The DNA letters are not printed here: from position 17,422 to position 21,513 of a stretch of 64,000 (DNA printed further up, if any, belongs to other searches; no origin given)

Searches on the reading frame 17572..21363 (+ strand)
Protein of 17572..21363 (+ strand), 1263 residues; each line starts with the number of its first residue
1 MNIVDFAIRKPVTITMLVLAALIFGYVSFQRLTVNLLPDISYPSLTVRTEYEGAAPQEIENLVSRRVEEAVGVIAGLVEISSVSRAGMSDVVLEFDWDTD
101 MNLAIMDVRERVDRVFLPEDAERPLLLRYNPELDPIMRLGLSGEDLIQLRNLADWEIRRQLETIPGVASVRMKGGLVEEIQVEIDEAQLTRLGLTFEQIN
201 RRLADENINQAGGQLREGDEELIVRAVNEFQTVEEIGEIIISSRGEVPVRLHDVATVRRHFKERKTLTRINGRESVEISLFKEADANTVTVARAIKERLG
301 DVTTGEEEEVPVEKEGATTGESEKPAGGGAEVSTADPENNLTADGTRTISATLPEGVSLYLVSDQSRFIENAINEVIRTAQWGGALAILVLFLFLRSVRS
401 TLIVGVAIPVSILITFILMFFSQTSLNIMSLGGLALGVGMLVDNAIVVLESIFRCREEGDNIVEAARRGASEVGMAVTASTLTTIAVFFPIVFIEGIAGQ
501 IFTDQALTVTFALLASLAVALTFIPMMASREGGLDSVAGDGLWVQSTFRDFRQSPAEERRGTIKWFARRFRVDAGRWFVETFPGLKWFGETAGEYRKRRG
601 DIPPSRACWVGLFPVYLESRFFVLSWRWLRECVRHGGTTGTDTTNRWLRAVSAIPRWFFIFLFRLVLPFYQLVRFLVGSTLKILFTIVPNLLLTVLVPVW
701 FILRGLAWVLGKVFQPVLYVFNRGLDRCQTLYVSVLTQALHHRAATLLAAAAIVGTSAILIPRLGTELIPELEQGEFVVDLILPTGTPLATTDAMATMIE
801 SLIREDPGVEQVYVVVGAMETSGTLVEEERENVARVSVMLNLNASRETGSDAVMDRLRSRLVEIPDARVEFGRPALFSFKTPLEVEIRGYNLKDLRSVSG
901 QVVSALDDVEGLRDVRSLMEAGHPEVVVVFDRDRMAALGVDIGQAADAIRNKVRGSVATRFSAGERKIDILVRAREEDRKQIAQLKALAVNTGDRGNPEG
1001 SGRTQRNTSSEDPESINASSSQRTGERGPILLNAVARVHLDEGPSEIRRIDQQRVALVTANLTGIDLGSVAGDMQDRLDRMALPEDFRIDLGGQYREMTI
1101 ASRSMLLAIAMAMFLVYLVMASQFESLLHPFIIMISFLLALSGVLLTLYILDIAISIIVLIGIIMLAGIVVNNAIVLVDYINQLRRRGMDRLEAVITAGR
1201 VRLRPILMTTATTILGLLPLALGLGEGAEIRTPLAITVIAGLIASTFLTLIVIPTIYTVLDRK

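Call 37: search_protein_families(library=pfam, proteins=[window:17572-21363:+], max_evalue=0.001)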
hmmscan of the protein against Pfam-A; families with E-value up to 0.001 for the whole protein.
window:17572-21363:+ (1263 aa): 2 families
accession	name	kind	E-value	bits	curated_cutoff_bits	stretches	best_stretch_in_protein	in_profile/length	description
PF00873.25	ACR_tran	-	6.9e-241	802.5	28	3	684-1260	464-1020/1021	AcrB/AcrD/AcrF family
PF03176.21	MMPL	-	5.6e-09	35.8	20.5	1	385-530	154-301/333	MMPL family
